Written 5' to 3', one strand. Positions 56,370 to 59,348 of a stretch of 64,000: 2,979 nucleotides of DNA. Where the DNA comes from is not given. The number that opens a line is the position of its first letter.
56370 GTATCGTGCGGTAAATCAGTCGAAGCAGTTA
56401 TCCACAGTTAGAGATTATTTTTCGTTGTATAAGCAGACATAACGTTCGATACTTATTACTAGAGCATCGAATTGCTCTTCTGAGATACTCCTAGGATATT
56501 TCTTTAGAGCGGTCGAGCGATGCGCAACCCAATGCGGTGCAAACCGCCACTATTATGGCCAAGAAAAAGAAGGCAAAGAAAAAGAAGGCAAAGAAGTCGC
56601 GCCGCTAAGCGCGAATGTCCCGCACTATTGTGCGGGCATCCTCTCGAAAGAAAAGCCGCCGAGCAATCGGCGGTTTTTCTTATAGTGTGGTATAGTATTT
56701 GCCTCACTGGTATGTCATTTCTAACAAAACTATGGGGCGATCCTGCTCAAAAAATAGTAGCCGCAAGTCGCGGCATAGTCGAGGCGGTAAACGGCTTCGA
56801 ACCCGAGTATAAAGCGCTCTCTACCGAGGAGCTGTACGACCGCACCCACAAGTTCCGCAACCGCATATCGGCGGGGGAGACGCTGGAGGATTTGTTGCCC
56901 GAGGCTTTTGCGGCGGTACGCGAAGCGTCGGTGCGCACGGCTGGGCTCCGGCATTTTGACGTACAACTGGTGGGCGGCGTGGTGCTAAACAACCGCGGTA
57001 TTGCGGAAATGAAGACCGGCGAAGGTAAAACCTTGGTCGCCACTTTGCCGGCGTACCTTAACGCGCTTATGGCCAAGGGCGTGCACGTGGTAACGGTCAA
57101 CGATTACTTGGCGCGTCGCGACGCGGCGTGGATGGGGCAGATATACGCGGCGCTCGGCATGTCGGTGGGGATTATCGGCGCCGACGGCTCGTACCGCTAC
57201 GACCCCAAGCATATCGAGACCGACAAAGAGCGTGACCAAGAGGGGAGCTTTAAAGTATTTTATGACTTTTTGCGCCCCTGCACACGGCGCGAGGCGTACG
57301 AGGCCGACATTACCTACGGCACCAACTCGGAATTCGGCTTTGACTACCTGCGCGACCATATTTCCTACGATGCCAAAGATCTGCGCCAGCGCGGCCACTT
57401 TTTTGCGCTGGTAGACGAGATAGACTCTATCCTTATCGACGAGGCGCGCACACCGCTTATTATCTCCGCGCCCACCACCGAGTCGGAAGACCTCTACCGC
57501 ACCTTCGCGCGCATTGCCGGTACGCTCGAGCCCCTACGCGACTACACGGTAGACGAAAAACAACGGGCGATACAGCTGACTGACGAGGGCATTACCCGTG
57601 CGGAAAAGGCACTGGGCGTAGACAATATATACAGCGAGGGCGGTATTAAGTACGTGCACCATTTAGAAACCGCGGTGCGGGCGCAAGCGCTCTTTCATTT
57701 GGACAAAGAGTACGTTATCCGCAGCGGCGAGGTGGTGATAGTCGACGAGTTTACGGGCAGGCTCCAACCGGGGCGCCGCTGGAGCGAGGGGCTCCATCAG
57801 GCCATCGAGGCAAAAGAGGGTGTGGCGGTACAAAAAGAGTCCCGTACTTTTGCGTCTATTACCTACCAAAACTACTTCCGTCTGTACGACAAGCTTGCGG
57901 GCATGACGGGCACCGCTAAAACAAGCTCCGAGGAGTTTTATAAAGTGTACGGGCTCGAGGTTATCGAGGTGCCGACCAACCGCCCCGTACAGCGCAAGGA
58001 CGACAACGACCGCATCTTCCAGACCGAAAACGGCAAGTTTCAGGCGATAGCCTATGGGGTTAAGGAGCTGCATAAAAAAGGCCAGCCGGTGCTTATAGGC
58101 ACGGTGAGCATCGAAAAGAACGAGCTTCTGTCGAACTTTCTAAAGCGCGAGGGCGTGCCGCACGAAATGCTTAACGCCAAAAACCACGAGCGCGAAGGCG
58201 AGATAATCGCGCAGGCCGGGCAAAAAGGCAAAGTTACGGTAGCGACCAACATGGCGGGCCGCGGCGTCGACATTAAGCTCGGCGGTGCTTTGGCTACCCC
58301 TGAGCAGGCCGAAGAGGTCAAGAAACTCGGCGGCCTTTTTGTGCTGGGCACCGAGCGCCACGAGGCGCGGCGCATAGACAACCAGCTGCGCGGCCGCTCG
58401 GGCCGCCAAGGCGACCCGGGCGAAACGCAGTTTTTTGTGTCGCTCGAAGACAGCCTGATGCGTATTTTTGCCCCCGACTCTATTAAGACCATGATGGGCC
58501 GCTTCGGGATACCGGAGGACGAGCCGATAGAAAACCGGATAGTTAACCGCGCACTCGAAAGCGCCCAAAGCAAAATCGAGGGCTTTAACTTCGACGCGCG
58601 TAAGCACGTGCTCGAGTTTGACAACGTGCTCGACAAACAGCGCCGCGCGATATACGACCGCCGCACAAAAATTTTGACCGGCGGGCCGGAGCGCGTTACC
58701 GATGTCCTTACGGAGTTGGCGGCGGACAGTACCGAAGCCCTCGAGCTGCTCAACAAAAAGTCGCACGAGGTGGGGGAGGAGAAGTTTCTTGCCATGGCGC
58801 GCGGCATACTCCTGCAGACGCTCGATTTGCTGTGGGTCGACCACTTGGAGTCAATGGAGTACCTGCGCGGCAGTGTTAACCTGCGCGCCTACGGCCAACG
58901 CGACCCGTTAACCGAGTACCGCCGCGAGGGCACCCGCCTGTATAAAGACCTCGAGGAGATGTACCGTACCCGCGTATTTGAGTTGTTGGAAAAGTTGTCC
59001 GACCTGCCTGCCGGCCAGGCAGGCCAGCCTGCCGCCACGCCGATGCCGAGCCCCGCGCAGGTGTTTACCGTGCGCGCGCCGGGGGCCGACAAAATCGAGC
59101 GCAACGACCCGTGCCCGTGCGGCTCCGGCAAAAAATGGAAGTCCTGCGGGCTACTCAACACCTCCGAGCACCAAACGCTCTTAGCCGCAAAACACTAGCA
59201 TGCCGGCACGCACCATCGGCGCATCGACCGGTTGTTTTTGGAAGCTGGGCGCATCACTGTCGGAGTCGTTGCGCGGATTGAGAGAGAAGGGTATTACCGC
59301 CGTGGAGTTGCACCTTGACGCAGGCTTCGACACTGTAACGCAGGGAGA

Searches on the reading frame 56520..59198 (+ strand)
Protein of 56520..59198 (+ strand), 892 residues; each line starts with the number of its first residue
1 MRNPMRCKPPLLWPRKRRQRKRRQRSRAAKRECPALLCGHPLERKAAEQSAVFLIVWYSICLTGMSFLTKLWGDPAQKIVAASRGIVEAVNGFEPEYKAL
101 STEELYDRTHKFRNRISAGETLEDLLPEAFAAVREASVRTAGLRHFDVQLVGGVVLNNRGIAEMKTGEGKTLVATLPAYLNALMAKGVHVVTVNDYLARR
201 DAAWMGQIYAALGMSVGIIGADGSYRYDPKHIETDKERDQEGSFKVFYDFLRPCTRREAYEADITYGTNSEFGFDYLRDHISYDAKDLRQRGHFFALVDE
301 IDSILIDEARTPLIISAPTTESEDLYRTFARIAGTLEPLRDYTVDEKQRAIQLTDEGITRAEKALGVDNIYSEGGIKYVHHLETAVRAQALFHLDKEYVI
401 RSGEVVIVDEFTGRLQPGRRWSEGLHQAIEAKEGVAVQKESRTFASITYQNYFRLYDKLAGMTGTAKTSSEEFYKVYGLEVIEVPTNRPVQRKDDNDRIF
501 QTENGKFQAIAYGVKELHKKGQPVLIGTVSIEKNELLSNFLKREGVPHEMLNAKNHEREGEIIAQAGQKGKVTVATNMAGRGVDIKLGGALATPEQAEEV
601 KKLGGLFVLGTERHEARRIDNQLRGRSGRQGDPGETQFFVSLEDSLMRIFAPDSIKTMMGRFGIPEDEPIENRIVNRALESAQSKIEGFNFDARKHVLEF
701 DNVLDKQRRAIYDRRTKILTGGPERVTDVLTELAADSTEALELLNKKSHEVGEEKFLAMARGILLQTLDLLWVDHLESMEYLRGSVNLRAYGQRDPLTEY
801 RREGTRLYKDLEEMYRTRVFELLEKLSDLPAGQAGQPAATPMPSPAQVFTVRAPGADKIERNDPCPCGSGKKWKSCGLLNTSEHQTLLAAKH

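Call 9: search_protein_families(library=pfam, proteins=[window:56520-59198:+], max_evalue=0.001)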
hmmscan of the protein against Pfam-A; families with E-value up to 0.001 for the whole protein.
window:56520-59198:+ (892 aa): 5 families
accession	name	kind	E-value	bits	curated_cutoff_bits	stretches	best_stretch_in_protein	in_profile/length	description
PF07517.20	SecA_DEAD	-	8.9e-117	389.9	24.6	1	69-473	2-289/290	SecA DEAD-like domain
PF21090.3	P-loop_SecA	-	4.5e-80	268.5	27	2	489-592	1-104/205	SecA P-loop domain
PF07516.18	SecA_SW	-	9.3e-42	143.8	26.7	2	669-737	1-68/200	SecA Wing and Scaffold domain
PF01043.26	SecA_PP_bind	-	2.2e-39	134.9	23.5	1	322-430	2-110/110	SecA preprotein cross-linking domain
PF02810.21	SEC-C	-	1.9e-06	28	20.4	1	861-876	1-16/19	SEC-C motif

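Call 14: find_homologous_proteins(query=window:56709-59198:+)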
Query window:56709-59198:+ (829 aa): 8000 proteins with E <= 0.001 among 8000 candidates; the best 120 are listed.
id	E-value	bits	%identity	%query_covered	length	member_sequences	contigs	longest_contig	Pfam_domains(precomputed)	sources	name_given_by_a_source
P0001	0.0e+0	1868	100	100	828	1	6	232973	PF07517.21,PF07516.19,PF21090.4,PF02810.22,PF01043.27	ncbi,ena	-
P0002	0.0e+0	1617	87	100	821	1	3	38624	PF07517.21,PF07516.19,PF21090.4,PF02810.22,PF01043.27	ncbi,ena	-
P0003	0.0e+0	1610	86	100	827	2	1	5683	PF07517.21,PF07516.19,PF21090.4,PF02810.22,PF01043.27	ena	-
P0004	0.0e+0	1610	86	100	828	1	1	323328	PF07517.21,PF07516.19,PF21090.4,PF02810.22,PF01043.27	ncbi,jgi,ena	jgi:preprotein translocase subunit SecA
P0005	0.0e+0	1589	85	100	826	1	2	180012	PF07517.21,PF07516.19,PF21090.4,PF02810.22,PF01043.27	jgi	-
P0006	0.0e+0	1468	79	99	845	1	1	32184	PF07517.21,PF07516.19,PF21090.4,PF02810.22,PF01043.27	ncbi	-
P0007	0.0e+0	1455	79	100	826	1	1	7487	PF07517.21,PF07516.19,PF21090.4,PF02810.22,PF01043.27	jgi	jgi:preprotein translocase subunit SecA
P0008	0.0e+0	1454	78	100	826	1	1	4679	PF07517.21,PF07516.19,PF21090.4,PF02810.22,PF01043.27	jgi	-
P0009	0.0e+0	1453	79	100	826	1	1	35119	PF07517.21,PF07516.19,PF21090.4,PF02810.22,PF01043.27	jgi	jgi:preprotein translocase subunit SecA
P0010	0.0e+0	1452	79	100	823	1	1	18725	PF07517.21,PF07516.19,PF21090.4,PF02810.22,PF01043.27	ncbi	-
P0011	0.0e+0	1451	79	100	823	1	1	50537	PF07517.21,PF07516.19,PF21090.4,PF02810.22,PF01043.27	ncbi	-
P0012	0.0e+0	1447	77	100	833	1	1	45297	PF07517.21,PF07516.19,PF21090.4,PF02810.22,PF01043.27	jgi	jgi:preprotein translocase subunit SecA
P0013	0.0e+0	1444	77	100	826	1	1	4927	PF07517.21,PF07516.19,PF21090.4,PF02810.22,PF01043.27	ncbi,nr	ncbi:MAG: preprotein translocase subunit SecA [Patescibacteria group bacterium]|nr:preprotein transl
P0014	0.0e+0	1443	78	99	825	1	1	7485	PF07517.21,PF07516.19,PF21090.4,PF02810.22,PF01043.27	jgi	jgi:preprotein translocase subunit SecA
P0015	0.0e+0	1443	79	98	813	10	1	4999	PF07517.21,PF07516.19,PF21090.4,PF02810.22,PF01043.27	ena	-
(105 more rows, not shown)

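Call 15: find_encoding_contigs(protein=P0004, flank=10000, max_places=2)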
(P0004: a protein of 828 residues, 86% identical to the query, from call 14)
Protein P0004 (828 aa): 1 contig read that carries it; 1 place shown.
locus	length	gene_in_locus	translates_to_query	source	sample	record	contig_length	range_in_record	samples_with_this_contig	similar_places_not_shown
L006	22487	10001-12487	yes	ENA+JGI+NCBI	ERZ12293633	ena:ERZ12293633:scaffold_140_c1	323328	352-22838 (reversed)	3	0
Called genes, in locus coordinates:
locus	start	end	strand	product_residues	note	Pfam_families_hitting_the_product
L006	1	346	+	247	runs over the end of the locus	PF13489:Methyltransf_23, PF01209:Ubie_methyltran, PF05175:MTS (weak), PF06325:PrmA (weak), PF13847:Methyltransf_31, PF08241:Methyltransf_11, PF08242:Methyltransf_12, PF13649:Methyltransf_25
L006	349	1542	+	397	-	PF08323:Glyco_transf_5 (weak), PF13477:Glyco_trans_4_2, PF20706:GT4-conflict, PF13439:Glyco_transf_4, PF13579:Glyco_trans_4_4, PF00534:Glycos_transf_1, PF13692:Glyco_trans_1_4, PF13524:Glyco_trans_1_2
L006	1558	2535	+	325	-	PF01380:SIS, PF00571:CBS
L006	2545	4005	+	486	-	-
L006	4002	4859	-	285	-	-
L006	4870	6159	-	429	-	PF01943:Polysacc_synt, PF13440:Polysacc_synt_3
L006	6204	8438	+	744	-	PF04932:Wzy_C, PF13428:TPR_14 (faint), PF13432:TPR_16 (faint), PF14561:TPR_20 (faint), PF14559:TPR_19 (faint), PF12895:ANAPC3 (faint)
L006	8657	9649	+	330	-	PF01565:FAD_binding_4, PF02873:MurB_C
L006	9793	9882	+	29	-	-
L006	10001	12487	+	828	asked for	PF07517:SecA_DEAD, PF01043:SecA_PP_bind, PF21090:P-loop_SecA, PF07516:SecA_SW, PF02810:SEC-C (weak)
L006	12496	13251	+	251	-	PF00557:Peptidase_M24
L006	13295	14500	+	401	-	PF13884:Peptidase_S74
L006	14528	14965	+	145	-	PF00293:NUDIX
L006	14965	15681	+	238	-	PF02683:DsbD_TM, PF13386:DsbD_2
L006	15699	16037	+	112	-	PF04020:Phage_holin_4_2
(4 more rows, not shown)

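Call 16: find_encoding_contigs(protein=P0005, flank=10000, max_places=2)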
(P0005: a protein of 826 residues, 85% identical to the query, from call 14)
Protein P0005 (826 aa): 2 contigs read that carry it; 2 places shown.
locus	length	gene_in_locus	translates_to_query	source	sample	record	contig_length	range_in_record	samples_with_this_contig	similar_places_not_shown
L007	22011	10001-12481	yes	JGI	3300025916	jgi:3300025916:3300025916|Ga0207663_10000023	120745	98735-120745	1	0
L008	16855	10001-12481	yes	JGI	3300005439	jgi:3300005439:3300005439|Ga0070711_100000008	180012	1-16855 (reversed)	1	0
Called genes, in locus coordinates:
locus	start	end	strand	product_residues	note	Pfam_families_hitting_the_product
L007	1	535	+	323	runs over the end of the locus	PF03102:NeuB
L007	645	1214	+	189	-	-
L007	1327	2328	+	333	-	-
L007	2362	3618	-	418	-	PF01943:Polysacc_synt, PF13440:Polysacc_synt_3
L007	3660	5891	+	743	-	PF04932:Wzy_C, PF23914:TPR_CcmH_CycH (faint), PF12895:ANAPC3 (faint), PF13371:TPR_9 (faint), PF14559:TPR_19 (faint), PF13181:TPR_8 (faint), PF13428:TPR_14 (faint), PF13432:TPR_16 (faint), +1 more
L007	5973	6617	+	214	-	-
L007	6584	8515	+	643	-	PF13205:Big_5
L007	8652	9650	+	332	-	PF01565:FAD_binding_4, PF02873:MurB_C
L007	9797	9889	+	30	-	-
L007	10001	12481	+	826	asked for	PF07517:SecA_DEAD, PF01043:SecA_PP_bind, PF21090:P-loop_SecA, PF07516:SecA_SW, PF02810:SEC-C (weak)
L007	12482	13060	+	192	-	PF01928:CYTH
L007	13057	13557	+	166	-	PF00383:dCMP_cyt_deam_1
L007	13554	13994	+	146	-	PF00293:NUDIX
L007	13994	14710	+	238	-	PF02683:DsbD_TM, PF13386:DsbD_2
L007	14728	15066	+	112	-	PF04020:Phage_holin_4_2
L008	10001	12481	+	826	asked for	PF07517:SecA_DEAD, PF01043:SecA_PP_bind, PF21090:P-loop_SecA, PF07516:SecA_SW, PF02810:SEC-C (weak)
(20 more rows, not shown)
